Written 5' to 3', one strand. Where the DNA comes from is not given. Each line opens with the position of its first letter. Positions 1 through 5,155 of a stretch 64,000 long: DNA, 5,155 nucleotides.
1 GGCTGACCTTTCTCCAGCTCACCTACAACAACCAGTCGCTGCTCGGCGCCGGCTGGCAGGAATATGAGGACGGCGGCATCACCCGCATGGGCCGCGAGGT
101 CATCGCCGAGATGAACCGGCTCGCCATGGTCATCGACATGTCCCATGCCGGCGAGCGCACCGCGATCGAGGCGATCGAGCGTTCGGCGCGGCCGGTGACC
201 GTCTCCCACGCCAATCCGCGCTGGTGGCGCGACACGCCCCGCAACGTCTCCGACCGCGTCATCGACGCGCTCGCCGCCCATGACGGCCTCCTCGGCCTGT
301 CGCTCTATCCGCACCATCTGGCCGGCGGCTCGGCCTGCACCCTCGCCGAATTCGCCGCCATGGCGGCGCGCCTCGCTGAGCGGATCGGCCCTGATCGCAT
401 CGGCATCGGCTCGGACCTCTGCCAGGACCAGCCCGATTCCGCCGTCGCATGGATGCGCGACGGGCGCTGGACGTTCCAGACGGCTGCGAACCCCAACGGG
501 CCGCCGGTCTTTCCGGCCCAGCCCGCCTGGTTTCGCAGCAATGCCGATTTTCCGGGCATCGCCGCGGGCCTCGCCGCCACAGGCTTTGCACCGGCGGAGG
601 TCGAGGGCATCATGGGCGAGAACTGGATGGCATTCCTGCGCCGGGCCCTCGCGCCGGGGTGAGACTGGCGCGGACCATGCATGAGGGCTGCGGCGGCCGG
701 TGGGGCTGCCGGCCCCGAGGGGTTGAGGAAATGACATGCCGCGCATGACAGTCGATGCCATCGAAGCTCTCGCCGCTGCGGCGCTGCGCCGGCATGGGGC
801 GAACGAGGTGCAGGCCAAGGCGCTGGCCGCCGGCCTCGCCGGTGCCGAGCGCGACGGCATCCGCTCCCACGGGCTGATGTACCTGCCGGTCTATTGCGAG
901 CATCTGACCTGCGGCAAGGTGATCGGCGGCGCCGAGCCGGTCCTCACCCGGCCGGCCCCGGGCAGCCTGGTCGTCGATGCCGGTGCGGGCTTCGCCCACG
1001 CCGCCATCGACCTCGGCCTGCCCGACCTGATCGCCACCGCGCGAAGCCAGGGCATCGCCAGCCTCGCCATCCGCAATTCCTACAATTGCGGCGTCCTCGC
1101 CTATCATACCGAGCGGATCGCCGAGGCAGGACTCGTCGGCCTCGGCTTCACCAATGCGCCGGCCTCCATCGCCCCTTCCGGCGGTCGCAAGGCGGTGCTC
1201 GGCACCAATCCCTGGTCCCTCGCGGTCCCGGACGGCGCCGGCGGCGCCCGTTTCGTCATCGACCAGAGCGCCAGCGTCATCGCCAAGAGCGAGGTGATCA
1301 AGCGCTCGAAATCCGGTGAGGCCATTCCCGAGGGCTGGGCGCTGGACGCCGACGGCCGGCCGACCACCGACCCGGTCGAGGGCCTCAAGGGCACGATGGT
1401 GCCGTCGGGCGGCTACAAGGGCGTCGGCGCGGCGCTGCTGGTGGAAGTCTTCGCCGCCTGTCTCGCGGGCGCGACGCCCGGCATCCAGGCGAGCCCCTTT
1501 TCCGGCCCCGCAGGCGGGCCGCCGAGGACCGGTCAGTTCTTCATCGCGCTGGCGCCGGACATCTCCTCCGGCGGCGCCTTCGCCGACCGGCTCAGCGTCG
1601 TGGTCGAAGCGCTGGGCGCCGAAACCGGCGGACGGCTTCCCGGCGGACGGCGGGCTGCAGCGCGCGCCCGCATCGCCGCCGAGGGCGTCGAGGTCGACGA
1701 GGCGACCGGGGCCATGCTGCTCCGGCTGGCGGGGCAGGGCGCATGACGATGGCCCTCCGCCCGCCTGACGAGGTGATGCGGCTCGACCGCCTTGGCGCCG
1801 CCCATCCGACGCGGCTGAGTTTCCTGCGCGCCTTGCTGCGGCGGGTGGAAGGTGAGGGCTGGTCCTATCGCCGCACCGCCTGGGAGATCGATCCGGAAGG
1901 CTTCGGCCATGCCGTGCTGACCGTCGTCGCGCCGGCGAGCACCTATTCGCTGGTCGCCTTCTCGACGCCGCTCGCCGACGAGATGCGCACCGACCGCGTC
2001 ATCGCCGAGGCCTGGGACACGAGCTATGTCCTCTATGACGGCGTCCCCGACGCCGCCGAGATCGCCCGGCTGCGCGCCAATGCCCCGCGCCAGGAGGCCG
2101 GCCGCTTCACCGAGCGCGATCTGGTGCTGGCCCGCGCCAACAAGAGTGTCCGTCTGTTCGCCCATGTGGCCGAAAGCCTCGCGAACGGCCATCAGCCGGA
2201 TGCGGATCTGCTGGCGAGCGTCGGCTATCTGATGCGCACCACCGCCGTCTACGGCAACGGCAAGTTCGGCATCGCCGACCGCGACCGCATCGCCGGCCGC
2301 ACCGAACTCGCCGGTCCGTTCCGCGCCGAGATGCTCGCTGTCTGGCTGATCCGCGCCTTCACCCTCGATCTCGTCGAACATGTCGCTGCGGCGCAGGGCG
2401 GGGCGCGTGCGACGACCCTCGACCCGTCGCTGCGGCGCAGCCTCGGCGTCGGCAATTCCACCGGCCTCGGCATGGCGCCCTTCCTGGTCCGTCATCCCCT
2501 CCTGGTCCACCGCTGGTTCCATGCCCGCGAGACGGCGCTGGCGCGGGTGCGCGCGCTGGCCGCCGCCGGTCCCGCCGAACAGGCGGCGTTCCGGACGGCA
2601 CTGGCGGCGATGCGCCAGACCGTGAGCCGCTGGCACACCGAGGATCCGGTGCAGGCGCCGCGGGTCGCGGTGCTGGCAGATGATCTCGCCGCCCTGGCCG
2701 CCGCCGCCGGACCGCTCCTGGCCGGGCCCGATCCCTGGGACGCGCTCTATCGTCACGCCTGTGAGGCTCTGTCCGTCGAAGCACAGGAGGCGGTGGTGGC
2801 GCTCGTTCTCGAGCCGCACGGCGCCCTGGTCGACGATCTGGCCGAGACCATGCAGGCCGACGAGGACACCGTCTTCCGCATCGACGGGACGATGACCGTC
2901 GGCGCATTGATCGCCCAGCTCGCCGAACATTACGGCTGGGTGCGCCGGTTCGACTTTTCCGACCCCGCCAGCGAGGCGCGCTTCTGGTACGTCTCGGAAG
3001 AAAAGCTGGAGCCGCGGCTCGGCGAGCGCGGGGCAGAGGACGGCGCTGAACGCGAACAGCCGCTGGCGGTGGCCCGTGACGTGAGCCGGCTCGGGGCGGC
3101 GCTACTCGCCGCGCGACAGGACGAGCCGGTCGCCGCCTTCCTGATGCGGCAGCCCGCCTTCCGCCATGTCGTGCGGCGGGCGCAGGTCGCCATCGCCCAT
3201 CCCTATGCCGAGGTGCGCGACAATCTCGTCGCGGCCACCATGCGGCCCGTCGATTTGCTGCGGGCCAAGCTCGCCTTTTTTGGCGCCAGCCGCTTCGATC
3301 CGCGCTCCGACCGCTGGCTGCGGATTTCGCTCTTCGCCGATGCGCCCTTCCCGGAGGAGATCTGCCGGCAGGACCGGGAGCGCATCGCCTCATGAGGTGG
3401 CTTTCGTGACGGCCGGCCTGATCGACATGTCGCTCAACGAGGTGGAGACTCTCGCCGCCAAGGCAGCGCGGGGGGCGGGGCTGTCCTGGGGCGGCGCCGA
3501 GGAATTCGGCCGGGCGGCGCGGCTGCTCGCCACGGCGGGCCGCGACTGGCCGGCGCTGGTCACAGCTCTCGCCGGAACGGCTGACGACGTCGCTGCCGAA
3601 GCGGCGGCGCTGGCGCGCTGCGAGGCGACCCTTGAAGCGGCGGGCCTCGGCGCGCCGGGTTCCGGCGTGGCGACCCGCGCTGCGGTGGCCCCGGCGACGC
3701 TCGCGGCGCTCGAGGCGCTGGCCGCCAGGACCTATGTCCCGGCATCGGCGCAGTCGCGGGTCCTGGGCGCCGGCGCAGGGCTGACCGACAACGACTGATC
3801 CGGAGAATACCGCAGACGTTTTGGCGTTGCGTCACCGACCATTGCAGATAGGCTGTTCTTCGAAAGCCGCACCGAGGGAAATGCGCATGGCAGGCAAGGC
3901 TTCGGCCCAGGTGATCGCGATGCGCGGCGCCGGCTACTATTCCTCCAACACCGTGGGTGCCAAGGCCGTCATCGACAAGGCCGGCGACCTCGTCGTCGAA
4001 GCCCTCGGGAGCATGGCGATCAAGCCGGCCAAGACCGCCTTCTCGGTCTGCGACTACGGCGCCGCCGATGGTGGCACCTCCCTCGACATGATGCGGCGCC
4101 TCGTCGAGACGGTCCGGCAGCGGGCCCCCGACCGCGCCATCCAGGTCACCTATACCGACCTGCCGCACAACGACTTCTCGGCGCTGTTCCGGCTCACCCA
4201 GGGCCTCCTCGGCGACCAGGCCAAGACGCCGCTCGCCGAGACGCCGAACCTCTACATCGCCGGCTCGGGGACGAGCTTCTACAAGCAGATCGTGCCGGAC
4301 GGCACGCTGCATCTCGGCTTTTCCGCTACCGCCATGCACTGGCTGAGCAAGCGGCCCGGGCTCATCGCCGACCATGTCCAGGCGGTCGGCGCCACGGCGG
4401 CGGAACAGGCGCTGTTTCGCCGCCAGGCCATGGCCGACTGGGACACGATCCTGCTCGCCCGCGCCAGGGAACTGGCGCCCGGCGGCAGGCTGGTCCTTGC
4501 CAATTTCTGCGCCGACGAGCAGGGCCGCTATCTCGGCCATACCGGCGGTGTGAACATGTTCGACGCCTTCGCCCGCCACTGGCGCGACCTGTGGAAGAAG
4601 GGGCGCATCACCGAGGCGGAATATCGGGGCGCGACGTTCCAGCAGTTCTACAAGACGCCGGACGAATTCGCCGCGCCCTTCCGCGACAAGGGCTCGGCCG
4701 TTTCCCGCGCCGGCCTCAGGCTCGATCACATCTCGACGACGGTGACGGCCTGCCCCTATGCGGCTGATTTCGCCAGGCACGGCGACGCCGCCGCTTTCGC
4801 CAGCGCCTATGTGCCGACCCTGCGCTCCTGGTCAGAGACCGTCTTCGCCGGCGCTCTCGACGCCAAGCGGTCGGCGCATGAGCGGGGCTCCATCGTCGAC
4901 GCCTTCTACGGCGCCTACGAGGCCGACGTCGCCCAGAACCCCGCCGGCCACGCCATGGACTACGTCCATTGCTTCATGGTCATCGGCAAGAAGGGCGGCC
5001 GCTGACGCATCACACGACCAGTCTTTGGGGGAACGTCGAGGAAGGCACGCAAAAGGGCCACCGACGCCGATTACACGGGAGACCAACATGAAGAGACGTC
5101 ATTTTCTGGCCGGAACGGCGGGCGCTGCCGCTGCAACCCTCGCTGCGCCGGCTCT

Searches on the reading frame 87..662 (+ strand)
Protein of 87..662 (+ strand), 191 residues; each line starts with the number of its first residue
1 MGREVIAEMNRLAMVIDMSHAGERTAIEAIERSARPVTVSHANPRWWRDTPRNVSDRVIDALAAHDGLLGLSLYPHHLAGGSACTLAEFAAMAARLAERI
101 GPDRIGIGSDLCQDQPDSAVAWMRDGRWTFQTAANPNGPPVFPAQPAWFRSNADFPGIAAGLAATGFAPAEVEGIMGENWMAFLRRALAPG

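Call 63: search_protein_families(library=pfam, proteins=[window:87-662:+], max_evalue=0.00001)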
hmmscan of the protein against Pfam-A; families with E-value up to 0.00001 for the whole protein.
window:87-662:+ (191 aa): 1 family
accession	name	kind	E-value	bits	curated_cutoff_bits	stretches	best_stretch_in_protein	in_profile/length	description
PF01244.27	Peptidase_M19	-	2.5e-42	145.6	26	1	1-185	162-318/319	Membrane dipeptidase (Peptidase family M19)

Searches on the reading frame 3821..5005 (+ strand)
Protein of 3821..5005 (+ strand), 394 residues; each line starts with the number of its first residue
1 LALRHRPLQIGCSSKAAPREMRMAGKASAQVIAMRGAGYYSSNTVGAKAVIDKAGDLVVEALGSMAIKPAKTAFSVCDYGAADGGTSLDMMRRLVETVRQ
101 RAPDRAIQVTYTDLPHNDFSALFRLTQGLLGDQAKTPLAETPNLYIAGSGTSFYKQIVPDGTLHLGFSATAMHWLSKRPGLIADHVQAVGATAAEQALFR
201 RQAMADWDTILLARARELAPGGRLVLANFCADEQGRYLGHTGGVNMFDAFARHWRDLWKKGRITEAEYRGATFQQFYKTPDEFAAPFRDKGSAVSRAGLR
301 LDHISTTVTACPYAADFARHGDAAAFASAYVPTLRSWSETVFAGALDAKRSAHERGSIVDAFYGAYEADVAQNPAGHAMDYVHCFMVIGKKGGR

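Call 63: search_protein_families(library=pfam, proteins=[window:3821-5005:+], max_evalue=0.00001)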
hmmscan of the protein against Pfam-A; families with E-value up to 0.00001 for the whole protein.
window:3821-5005:+ (394 aa): 1 family
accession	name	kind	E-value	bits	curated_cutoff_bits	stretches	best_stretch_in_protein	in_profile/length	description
PF03492.21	Methyltransf_7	-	1.7e-33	116.6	29.8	1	70-388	12-333/335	SAM dependent carboxyl methyltransferase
